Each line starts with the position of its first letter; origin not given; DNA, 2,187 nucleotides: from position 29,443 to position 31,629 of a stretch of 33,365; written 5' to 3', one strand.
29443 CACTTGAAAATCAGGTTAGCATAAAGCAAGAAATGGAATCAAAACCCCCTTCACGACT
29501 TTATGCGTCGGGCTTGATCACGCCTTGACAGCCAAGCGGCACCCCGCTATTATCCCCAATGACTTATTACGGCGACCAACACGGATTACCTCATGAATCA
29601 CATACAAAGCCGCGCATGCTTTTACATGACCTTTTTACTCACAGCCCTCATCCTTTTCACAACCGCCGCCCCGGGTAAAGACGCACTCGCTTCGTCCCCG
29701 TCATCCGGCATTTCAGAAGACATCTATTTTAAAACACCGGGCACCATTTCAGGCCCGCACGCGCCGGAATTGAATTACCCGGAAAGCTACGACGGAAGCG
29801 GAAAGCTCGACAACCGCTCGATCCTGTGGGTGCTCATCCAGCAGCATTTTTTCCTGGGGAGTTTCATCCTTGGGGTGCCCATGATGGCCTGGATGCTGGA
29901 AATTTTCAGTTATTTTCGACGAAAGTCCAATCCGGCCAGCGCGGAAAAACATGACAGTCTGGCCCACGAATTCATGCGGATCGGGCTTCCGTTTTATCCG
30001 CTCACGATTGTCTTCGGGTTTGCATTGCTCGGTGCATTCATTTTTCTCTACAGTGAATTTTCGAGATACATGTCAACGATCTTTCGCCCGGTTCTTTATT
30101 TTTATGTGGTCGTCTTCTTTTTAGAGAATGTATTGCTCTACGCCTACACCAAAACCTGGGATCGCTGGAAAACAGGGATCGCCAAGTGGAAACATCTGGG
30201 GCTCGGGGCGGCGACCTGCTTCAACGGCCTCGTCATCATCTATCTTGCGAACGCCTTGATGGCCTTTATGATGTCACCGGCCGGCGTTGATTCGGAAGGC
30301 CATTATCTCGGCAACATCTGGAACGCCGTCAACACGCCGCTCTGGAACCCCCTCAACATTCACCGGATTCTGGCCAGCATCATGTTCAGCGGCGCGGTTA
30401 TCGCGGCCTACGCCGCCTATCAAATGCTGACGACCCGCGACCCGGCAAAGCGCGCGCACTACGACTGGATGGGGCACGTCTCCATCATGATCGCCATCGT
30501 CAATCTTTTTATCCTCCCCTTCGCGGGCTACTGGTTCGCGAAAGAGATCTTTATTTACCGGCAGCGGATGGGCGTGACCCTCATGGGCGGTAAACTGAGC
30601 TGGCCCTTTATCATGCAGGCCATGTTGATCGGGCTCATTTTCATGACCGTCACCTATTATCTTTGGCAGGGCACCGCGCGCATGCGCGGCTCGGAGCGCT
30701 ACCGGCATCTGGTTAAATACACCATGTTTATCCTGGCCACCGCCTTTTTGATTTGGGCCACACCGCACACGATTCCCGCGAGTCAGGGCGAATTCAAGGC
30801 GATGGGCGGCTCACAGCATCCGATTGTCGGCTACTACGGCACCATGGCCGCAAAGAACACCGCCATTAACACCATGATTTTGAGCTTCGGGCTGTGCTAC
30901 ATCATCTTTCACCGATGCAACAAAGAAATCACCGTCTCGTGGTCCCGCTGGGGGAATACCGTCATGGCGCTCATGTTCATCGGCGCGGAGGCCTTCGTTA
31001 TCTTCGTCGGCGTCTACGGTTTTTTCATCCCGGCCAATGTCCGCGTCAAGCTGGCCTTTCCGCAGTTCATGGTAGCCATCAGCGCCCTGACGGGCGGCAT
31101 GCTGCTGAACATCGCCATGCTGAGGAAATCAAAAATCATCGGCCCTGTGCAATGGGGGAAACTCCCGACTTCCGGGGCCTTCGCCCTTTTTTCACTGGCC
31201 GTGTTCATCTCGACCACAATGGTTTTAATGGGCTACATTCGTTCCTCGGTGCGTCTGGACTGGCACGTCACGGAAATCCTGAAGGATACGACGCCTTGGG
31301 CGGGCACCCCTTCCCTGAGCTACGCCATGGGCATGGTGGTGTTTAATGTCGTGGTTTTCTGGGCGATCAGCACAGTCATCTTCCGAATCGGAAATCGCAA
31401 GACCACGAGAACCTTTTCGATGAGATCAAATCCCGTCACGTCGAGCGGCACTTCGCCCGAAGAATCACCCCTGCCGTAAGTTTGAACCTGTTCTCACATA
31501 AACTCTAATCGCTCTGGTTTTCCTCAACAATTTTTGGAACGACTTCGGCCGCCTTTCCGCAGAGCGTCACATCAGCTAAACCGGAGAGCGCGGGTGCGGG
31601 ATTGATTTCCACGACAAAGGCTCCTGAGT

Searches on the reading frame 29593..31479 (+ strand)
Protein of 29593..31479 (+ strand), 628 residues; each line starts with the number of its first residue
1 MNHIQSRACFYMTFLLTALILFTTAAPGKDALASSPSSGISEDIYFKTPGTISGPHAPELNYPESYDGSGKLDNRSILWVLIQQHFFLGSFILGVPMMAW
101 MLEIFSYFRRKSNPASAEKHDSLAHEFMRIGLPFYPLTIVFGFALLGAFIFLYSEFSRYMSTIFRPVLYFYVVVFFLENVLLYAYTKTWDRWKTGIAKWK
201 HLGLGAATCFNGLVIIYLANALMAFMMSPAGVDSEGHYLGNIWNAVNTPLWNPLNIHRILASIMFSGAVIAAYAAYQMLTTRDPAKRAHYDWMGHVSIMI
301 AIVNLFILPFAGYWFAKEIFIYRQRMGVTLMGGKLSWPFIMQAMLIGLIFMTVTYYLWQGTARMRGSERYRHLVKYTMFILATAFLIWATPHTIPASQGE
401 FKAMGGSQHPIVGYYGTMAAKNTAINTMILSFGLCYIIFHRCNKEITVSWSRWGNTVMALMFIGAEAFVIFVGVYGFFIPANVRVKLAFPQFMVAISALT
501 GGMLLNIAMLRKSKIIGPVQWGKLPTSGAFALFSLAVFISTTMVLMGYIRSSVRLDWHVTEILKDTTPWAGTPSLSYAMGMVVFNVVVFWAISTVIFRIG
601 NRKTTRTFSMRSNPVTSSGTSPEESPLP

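Call 6: search_protein_families(library=pfam, proteins=[window:29593-31479:+], max_evalue=0.1)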
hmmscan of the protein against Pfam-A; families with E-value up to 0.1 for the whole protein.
window:29593-31479:+ (628 aa): 1 family
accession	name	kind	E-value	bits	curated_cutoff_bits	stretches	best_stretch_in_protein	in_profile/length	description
PF01654.22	Cyt_bd_oxida_I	-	1.4e-16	60.6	26.2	1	82-321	10-239/418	Cytochrome bd terminal oxidase subunit I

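Call 63: search_protein_families(library=ncbifam, proteins=[window:29593-31479:+], max_evalue=0.01)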
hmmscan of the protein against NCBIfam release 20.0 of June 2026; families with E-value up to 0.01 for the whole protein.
window:29593-31479:+ (628 aa): 0 families
